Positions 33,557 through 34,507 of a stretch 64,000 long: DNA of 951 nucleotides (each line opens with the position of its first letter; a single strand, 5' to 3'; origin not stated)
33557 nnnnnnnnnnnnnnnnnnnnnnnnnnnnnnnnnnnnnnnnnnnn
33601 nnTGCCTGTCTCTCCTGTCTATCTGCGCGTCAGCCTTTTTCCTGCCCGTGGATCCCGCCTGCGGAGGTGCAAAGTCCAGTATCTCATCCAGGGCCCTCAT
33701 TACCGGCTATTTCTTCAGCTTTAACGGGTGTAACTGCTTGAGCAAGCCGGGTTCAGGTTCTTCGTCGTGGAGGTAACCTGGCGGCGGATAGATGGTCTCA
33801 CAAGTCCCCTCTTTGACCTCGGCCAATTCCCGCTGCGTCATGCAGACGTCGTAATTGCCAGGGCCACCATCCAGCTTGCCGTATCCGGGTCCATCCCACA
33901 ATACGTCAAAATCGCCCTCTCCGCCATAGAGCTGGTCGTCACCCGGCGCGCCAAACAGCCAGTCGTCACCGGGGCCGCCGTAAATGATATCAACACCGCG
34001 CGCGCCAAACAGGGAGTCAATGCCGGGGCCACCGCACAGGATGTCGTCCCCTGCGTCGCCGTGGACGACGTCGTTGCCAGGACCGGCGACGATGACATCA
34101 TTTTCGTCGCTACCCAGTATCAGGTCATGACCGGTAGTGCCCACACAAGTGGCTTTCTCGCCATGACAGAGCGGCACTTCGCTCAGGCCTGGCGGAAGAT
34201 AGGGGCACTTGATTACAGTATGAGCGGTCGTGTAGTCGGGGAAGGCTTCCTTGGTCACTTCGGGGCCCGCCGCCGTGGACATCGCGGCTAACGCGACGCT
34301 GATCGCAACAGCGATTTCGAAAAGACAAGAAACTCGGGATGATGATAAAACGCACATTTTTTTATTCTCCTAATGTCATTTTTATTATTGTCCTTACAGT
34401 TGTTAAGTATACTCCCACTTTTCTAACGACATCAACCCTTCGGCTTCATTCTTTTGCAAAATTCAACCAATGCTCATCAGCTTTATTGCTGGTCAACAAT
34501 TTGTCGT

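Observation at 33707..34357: Small RTX-like beta-roll protein with N-terminal Sec signal rather than a C-terminal T1SS signal, first gene of the ABC operon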

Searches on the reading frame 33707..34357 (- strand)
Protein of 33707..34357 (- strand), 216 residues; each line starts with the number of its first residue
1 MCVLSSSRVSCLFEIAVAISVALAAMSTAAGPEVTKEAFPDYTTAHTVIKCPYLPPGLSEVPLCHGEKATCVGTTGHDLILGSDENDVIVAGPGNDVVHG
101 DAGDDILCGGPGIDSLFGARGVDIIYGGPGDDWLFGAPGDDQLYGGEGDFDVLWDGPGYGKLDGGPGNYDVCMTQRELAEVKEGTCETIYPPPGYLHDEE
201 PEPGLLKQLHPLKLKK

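Call 3: search_protein_families(library=pfam, proteins=[window:33707-34357:-], max_evalue=0.1)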
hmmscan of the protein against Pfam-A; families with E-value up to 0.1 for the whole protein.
window:33707-34357:- (216 aa): 1 family
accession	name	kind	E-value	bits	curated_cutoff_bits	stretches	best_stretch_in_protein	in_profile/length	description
PF00353.25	HemolysinCabind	-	7.5e-31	106.1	23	4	82-116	2-36/36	RTX calcium-binding nonapeptide repeat (4 copies)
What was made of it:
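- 33707..34357 (-): RTX-like gene: 216 aa plus stop, first gene of the cassette. Pfam PF00353 at E 7.5e-31 (call 3).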

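Call 4: search_protein_families(library=ncbifam, proteins=[window:33707-34357:-], max_evalue=0.1)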
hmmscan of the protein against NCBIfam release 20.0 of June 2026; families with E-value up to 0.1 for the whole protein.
window:33707-34357:- (216 aa): 8 families
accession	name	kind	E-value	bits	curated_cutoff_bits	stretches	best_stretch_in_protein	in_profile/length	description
NF033943.0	RTX_toxin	subfamily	3.7e-15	55.2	1000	1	71-169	672-770/930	RTX family hemolysin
NF033203.1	entero_EhxA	exception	6.7e-12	44.4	2000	1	74-167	717-809/997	enterohemolysin EhxA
NF046115.1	Ca_rpt_SMc04171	equivalog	9.2e-12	44.9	625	1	74-155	411-492/574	SMc04171 family calcium-binding repeat protein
NF053766.1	ZapA_metallo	exception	4.2e-10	39.3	940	2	71-123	333-385/483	ZapA family metalloprotease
NF035945.1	Zn_serralysin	subfamily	5.8e-09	35.6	500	2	71-115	322-366/462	serralysin family metalloprotease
NF050046.1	PueAB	exception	4.2e-08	32.1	670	2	75-124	367-416/616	polyurethane esterase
NF052454.1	BtaGlycanEglC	equivalog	0.00027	20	700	1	76-121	99-144/459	endo-1,3-1,4-beta-glycanase EglC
NF051884.1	ProteaseSapA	equivalog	0.067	11.8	1200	1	74-126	309-362/644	protease SapA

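Call 9: find_homologous_proteins(query=window:33707-34357:-)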
Query window:33707-34357:- (216 aa): 335 proteins with E <= 0.001 among 1228 candidates; the best 120 are listed.
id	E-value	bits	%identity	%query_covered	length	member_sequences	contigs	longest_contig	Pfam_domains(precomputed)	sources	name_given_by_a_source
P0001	2.4e-136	471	95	100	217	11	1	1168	PF00353.26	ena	-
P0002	1.2e-115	403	83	86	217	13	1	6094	PF00353.26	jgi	jgi:hypothetical protein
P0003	6.7e-115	401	81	100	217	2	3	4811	PF00353.26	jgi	jgi:hypothetical protein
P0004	2.7e-113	396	89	86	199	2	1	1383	PF00353.26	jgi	jgi:Ca2+-binding RTX toxin-like protein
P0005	2.8e-108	379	79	98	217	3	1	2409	PF00353.26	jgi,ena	-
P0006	1.6e-107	377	76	100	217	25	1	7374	PF00353.26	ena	-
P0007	4.1e-107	375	76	100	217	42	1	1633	PF00353.26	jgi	-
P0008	1.0e-106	374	75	100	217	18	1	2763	PF00353.26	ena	-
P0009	1.3e-106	374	76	100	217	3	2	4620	PF00353.26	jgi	jgi:hypothetical protein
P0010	1.7e-106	373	76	100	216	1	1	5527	PF00353.26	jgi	jgi:hypothetical protein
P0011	6.0e-106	371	76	100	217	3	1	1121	PF00353.26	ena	-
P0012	4.2e-103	362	78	94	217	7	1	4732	PF00353.26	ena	-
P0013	1.6e-101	357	72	100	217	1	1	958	PF00353.26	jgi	-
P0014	2.0e-101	357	73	100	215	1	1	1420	PF00353.26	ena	-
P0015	2.5e-101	356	73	98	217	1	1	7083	PF00353.26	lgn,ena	-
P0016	2.2e-91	324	65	98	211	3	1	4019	PF00353.26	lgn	-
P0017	3.6e-91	323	66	96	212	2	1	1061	PF00353.26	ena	-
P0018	1.2e-90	321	65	94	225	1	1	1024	PF00353.26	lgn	-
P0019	2.3e-90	320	67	99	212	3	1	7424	PF00353.26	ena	-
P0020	2.8e-90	320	67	97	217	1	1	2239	PF00353.26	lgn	-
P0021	4.1e-90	320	66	96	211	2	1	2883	PF00353.26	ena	-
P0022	4.5e-90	319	63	98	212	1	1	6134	PF00353.26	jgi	jgi:hypothetical protein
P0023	5.1e-90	319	64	97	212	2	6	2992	PF00353.26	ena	-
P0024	5.6e-90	319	68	94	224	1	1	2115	PF00353.26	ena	-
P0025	1.2e-89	318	71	93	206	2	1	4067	PF00353.26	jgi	jgi:hypothetical protein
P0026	4.3e-89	316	64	98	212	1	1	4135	PF00353.26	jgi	-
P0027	6.2e-89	316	65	93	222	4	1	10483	PF00353.26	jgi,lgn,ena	-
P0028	9.2e-89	315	68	93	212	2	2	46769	PF00353.26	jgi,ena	jgi:hypothetical protein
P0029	1.0e-88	315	68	98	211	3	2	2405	PF00353.26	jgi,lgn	-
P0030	1.0e-88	315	68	85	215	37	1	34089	PF00353.26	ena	-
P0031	1.1e-88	315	65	94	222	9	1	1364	PF00353.26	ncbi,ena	-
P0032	1.3e-88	315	67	94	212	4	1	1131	PF00353.26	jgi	jgi:Ca2+-binding RTX toxin-like protein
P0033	2.0e-88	314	64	97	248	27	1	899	PF00353.26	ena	-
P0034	2.5e-88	314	64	98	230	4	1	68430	PF00353.26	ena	-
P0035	4.5e-88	313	68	85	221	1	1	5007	PF00353.26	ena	-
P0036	5.0e-88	313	64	100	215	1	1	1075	PF00353.26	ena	-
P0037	7.0e-88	312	63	99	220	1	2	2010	PF00353.26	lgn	-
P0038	7.8e-88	312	65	94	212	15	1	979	PF00353.26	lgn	-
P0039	1.1e-87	312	65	94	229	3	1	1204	PF00353.26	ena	-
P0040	1.7e-87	311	68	93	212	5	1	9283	PF00353.26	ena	-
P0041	2.1e-87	311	67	94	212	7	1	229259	PF00353.26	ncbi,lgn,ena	-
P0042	2.2e-87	311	68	93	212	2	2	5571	PF00353.26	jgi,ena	jgi:hypothetical protein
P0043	2.6e-87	310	64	99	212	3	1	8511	PF00353.26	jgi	jgi:hypothetical protein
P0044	3.2e-87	310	68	87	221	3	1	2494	PF00353.26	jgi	-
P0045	4.0e-87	310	68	93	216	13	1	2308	PF00353.26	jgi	jgi:hypothetical protein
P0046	4.0e-87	310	61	100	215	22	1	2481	PF00353.26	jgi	-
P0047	4.3e-87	310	66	99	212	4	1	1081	PF00353.26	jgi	-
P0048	7.1e-87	309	68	90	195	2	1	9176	PF00353.26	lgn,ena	-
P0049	7.9e-87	309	66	91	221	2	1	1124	PF00353.26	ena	-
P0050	9.8e-87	309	68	93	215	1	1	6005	PF00353.26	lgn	-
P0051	1.1e-86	308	66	99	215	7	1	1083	PF00353.26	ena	-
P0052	1.7e-86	308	66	96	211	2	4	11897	PF00353.26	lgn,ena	-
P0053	2.2e-86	307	61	99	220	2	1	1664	PF00353.26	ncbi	-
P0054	2.6e-86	307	63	100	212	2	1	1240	PF00353.26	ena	-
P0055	2.9e-86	307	62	99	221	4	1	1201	PF00353.26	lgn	-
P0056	3.1e-86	307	67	93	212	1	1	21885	PF00353.26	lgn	-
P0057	7.2e-86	306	67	89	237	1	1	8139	PF00353.26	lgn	-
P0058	9.0e-86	305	67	92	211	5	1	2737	PF00353.26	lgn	-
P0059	1.1e-85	305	63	100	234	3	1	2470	PF00353.26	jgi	-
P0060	3.1e-85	304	65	93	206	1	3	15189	PF00353.26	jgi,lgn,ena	jgi:hypothetical protein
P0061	4.2e-85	303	64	94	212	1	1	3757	PF00353.26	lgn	-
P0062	6.7e-85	303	67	90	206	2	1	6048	PF00353.26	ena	-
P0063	1.4e-84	301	59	97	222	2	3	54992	PF00353.26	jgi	-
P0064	1.9e-84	301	64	94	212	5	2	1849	PF00353.26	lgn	-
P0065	2.3e-84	301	63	100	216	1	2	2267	PF00353.26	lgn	-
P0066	3.2e-84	300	70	87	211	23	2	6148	PF00353.26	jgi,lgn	jgi:hypothetical protein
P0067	4.3e-84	300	62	95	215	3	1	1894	PF00353.26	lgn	-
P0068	4.5e-84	300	62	100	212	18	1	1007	PF00353.26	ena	-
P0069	4.8e-84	300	61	98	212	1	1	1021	PF00353.26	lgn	-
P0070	9.4e-84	299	61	100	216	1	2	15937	PF00353.26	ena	-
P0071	2.0e-83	298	63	96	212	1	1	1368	PF00353.26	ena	-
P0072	3.3e-83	297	64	98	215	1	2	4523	PF00353.26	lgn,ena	-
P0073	4.6e-83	297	66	96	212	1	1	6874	PF00353.26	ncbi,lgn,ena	-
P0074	6.1e-83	296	67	89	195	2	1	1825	PF00353.26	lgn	-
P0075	6.4e-83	296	61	99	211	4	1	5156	PF00353.26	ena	-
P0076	1.0e-82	295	65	91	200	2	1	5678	PF00353.26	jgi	jgi:Ca2+-binding RTX toxin-like protein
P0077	2.1e-82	294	64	94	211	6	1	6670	PF00353.26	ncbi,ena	-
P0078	2.2e-82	294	62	96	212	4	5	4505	PF00353.26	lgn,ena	-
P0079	2.8e-82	294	66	93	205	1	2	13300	PF00353.26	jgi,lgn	-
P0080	7.8e-82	292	65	93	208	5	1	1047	PF00353.26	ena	-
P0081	9.2e-82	292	68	87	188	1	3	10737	PF00353.26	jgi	jgi:hypothetical protein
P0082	1.3e-81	292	64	89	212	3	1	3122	PF00353.26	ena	-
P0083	1.7e-81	291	62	97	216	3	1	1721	PF00353.26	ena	-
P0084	1.7e-81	291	61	96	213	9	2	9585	PF00353.26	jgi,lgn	jgi:hypothetical protein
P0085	2.1e-81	291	62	95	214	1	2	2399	PF00353.26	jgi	jgi:Ca2+-binding RTX toxin-like protein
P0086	2.4e-81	291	66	87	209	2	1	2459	PF00353.26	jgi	-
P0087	2.6e-81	291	62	94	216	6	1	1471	PF00353.26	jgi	-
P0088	4.5e-81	290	63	95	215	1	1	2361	PF00353.26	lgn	-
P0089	5.9e-81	290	62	97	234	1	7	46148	PF00353.26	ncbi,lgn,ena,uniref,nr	uniref:Hemolysin-type calcium-binding repeat-containing protein n=1 Tax=Candidatus Kentrum eta TaxID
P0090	2.1e-80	288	59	98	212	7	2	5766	PF00353.26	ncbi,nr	ncbi:MAG: hypothetical protein HKP55_10755 [Gammaproteobacteria bacterium]|nr:hypothetical protein [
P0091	4.4e-80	287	58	98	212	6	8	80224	PF00353.26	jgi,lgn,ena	-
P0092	2.1e-79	285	82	70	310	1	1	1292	PF00353.26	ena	-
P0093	4.4e-79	283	63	98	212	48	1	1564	PF00353.26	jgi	-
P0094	7.8e-79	283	59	100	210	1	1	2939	PF00353.26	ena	-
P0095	9.4e-79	282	61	92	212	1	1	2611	PF00353.26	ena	-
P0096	1.6e-78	282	62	96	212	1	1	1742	PF00353.26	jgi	jgi:Ca2+-binding RTX toxin-like protein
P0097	1.7e-78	282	60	96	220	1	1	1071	PF00353.26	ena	-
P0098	3.6e-78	280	65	93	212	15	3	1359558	PF00353.26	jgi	jgi:hypothetical protein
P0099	3.7e-78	280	61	96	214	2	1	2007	PF00353.26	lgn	-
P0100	5.2e-78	280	63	92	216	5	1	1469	PF00353.26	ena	-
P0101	5.9e-78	280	60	96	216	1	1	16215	PF00353.26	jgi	jgi:hypothetical protein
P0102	1.1e-77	279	61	99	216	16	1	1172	PF00353.26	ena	-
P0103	1.4e-77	279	62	99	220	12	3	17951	PF00353.26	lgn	-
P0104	1.8e-77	278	59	98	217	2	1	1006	PF00353.26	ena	-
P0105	2.1e-77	278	60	93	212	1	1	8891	PF00353.26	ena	-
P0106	2.8e-77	278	62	92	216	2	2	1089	PF00353.26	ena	-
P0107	3.6e-77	277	62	93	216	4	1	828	PF00353.26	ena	-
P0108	4.3e-77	277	64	90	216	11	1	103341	PF00353.26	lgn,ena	-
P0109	9.3e-77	276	62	92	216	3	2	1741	PF00353.26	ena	-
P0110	1.3e-76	275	60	97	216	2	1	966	PF00353.26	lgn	-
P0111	6.2e-76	273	60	98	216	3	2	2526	PF00353.26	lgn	-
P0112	9.2e-76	273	60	98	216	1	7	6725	PF00353.26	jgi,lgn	jgi:hypothetical protein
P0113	2.0e-75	272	61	94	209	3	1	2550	PF00353.26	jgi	-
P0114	3.1e-75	271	56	100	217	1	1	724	PF00353.26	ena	-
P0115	3.4e-75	271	63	93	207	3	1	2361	PF00353.26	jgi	-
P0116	4.9e-75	270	56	100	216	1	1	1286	PF00353.26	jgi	-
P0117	1.7e-74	268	59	99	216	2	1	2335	PF00353.26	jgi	jgi:hypothetical protein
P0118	2.3e-74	268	60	95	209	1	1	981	PF00353.26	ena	-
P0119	2.6e-74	268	62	92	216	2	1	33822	PF00353.26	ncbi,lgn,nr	ncbi:MAG: calcium-binding protein [Pseudomonadota bacterium]|nr:calcium-binding protein [Pseudomonad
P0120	3.4e-74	267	61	94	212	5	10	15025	PF00353.26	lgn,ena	-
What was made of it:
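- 33707..34357 (-): 335 full-length homologues at 56-95% identity (call 9).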

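Call 10: find_encoding_contigs(protein=P0041, flank=10000, max_places=2)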
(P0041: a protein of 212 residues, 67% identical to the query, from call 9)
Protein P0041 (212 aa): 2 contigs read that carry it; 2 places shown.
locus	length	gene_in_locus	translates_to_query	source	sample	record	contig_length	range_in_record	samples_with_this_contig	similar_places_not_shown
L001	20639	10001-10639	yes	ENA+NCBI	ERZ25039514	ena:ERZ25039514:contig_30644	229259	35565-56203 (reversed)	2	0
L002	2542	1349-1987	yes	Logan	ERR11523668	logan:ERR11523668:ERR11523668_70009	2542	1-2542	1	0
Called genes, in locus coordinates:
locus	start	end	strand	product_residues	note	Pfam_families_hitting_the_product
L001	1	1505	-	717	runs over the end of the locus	-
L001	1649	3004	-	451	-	-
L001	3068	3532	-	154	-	-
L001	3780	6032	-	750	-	-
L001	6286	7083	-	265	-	PF07589:PEP_exosort_dom (weak)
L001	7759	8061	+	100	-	-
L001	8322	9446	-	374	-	-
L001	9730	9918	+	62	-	-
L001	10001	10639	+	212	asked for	PF00353:HemolysinCabind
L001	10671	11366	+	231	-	PF00005:ABC_tran, PF02463:SMC_N (faint), PF13304:AAA_21 (weak)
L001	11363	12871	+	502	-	PF12704:MacB_PCD, PF02687:FtsX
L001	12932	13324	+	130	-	PF02579:Nitro_FeMo-Co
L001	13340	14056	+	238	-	PF17131:TP_0789-like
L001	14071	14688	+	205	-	-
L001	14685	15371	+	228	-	-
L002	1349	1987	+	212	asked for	PF00353:HemolysinCabind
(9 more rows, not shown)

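Call 11: find_encoding_contigs(protein=P0098, flank=10000, max_places=2)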
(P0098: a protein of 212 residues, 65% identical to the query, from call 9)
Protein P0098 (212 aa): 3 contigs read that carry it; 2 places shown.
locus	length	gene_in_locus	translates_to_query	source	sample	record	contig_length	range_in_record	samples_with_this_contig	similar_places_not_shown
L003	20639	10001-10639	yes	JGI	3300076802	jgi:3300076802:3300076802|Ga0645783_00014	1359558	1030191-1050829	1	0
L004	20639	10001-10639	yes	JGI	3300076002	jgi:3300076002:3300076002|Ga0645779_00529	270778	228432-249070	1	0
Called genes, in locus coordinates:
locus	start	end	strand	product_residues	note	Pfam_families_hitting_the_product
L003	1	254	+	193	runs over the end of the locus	PF02190:LON_substr_bdg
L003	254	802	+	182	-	PF01243:PNPOx_N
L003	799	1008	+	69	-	-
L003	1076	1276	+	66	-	PF11146:DUF2905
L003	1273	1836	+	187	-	PF03449:GreA_GreB_N, PF01272:GreA_GreB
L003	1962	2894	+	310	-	PF03193:RsgA_GTPase, PF02421:FeoB_N (weak), PF00350:Dynamin_N (faint), PF01926:MMR_HSR1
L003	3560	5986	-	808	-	PF01488:Shikimate_DH (faint), PF02826:2-Hacid_dh_C, PF03446:NAD_binding_2, PF03807:F420_oxidored (weak), PF00393:6PGD, PF00479:G6PD_N, PF02781:G6PD_C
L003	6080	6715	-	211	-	PF01914:MarC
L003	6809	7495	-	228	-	PF02390:Methyltransf_4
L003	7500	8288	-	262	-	PF05690:ThiG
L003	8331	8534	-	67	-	PF02597:ThiS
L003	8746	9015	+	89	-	-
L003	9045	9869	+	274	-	-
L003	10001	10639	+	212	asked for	PF00353:HemolysinCabind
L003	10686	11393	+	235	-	PF00005:ABC_tran, PF02463:SMC_N (faint), PF13304:AAA_21 (weak)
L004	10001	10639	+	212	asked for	PF00353:HemolysinCabind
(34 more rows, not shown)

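Call 12: find_encoding_contigs(protein=P0089, flank=10000, max_places=2)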
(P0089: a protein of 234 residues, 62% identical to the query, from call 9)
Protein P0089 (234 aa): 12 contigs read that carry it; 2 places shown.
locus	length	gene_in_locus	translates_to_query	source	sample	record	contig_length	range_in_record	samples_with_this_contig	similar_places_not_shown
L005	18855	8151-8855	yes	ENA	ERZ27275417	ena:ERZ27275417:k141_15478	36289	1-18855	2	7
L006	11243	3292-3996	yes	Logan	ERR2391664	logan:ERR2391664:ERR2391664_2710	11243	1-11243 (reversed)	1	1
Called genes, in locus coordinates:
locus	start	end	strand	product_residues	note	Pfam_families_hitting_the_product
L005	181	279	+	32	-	-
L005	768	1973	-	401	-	PF01011:PQQ (weak), PF12894:ANAPC4_WD40 (faint), PF13360:PQQ_2 (weak), PF13570:Beta-prop_ACSF4, PF25293:Beta-prop_EMC1_N (faint), PF13360:PQQ_2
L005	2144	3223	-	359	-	PF04055:Radical_SAM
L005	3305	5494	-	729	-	PF02922:CBM_48, PF00128:Alpha-amylase, PF21156:ISOA1-3_C, PF21331:Isoamylase_C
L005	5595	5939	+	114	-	PF01187:MIF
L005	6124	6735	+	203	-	PF14358:DUF4405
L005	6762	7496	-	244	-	PF03264:Cytochrom_NNT, PF02085:Cytochrom_CIII (faint)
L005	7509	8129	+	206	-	-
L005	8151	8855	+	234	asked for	PF00353:HemolysinCabind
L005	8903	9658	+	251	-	PF00005:ABC_tran, PF02463:SMC_N (faint), PF13304:AAA_21 (faint)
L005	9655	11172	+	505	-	PF12704:MacB_PCD, PF02687:FtsX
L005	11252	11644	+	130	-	PF02579:Nitro_FeMo-Co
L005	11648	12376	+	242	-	PF17131:TP_0789-like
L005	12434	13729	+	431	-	-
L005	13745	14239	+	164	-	-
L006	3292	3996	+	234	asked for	PF00353:HemolysinCabind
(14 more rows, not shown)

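Call 17: find_related_loci(query=A1, collection=genome_contigs, flank=9000)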
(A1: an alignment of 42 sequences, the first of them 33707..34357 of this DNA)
Query A1 (216 aa) in genome_contigs; peptide patterns used: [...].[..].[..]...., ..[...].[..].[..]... (x = any residue, [..] = any of these).
60 stretches matched a pattern; 29 encode a relative of the query (tblastn E <= 1e-3); 29 distinct loci.
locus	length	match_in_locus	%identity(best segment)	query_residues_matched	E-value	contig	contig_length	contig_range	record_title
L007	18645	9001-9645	77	3-216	7e-107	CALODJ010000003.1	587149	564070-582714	MAG: uncultured Gammaproteobacteria bacterium isolate HOU_bin.0136 genome assembly, contig: contig_1, whole genome shotg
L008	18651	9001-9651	74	1-216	1e-103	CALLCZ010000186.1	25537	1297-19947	MAG: uncultured Gammaproteobacteria bacterium isolate N2_Bin_Bin_119_1 genome assembly, contig: c_000000997757, whole ge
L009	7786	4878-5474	70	16-215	4e-90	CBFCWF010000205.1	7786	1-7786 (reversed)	MAG TPA_asm: uncultured Chromatiaceae bacterium isolate SRR22297272_concoct_116 genome assembly, contig: ERZ25654850.367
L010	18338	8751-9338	69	20-215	5e-90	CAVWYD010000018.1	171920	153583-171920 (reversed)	MAG: uncultured Gammaproteobacteria bacterium isolate MFD03551.bin.3.65 genome assembly, contig: contig_3531, whole geno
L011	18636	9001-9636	63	4-215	3e-89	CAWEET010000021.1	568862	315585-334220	MAG: uncultured Gammaproteobacteria bacterium isolate MFD03804.bin.2.106 genome assembly, contig: contig_84607, whole ge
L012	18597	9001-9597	67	17-215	5e-89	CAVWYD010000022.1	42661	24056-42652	MAG: uncultured Gammaproteobacteria bacterium isolate MFD03551.bin.3.65 genome assembly, contig: contig_44985, whole gen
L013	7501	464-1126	63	2-216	6e-89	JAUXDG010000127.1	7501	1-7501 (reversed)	MAG: Gammaproteobacteria bacterium isolate CSMAG_2845 CSMAG_2845_k119_535281_length_7501_cov_8.5061, whole genome shotgu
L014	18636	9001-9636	64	1-214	5e-89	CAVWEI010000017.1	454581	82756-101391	MAG: uncultured Gammaproteobacteria bacterium isolate MFD03804.bin.2.178 genome assembly, contig: contig_28924, whole ge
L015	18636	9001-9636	63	1-215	2e-88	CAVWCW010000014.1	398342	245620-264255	MAG: uncultured Gammaproteobacteria bacterium isolate MFD03804.bin.1.42 genome assembly, contig: contig_57010, whole gen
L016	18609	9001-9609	67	13-215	1e-88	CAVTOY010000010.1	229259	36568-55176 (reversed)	MAG: uncultured Gammaproteobacteria bacterium isolate MFD03804.bin.2.2 genome assembly, contig: contig_30644, whole geno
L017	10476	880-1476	69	16-215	7e-88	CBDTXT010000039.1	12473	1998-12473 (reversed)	MAG TPA_asm: uncultured Chromatiaceae bacterium isolate ERR2431956_concoct_72 genome assembly, contig: ERZ23880148.1486,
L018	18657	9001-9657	61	6-216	7e-87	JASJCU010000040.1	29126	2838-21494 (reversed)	MAG: Gammaproteobacteria bacterium isolate MO_167.B39 MO_167.c_1054, whole genome shotgun sequence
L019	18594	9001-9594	64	14-211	2e-86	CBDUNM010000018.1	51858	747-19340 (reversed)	MAG TPA_asm: uncultured Chromatiales bacterium isolate SRR22808130_binner13_Refined_37 genome assembly, contig: ERZ25043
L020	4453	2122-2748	62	1-215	1e-84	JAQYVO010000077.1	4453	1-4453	MAG: Chromatiales bacterium isolate SG_15_bin51 SG15_bin51_k141_1576787, whole genome shotgun sequence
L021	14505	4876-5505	61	8-215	7e-83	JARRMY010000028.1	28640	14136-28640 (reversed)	MAG: Gammaproteobacteria bacterium isolate Spart_110_MAG scaffold_1111, whole genome shotgun sequence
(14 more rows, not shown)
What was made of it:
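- All homologues come from metagenomes or MAGs, so nothing has been tested in culture (calls 9, 17).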

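Call 21: predict_structure(alignment_id=A1)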
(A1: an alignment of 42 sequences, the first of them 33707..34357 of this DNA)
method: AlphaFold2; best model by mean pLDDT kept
length: 216 residues; sequences in the alignment: 42
mean_pLDDT: 85.5   pTM: 0.75
mean pLDDT of the five models: 85.5, 85.2, 84.7, 84.2, 83.4
residues with pLDDT >= 90: 130; 70-90: 46; 50-70: 30; < 50: 10
segments of 3 or more residues with pLDDT < 50: 209-216
pLDDT, mean of each block of 10 residues (from residue 1): 57 81 64 69 91 95 97 97 98 98 97 96 97 94 97 92 96 84 91 73 60 39
secondary structure, 60 per line:
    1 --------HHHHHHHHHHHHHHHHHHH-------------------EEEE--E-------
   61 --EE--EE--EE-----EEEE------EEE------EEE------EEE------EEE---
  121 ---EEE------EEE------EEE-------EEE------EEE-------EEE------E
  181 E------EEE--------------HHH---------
elements in order: H9-27 E47-50 E78-81 E88-90 E97-99 E106-108 E115-117 E124-126 E133-135 E142-144 E152-154 E161-163 E171-173 E188-190
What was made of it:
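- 33839..34141 (-): Beta-roll, aa 73-173: nine in-register nonapeptides (73-153) plus two degenerate ones; the position-6 Asp is invariant in eight units; C108 and C172 lie inside it. Short strands every 9 residues (call 21).
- On RTX / HemolysinCabind repeat (PF00353) beta-roll: The AF2 model has pLDDT 85.5, above 90 through the repeats, with a strand every 9 residues (call 21).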
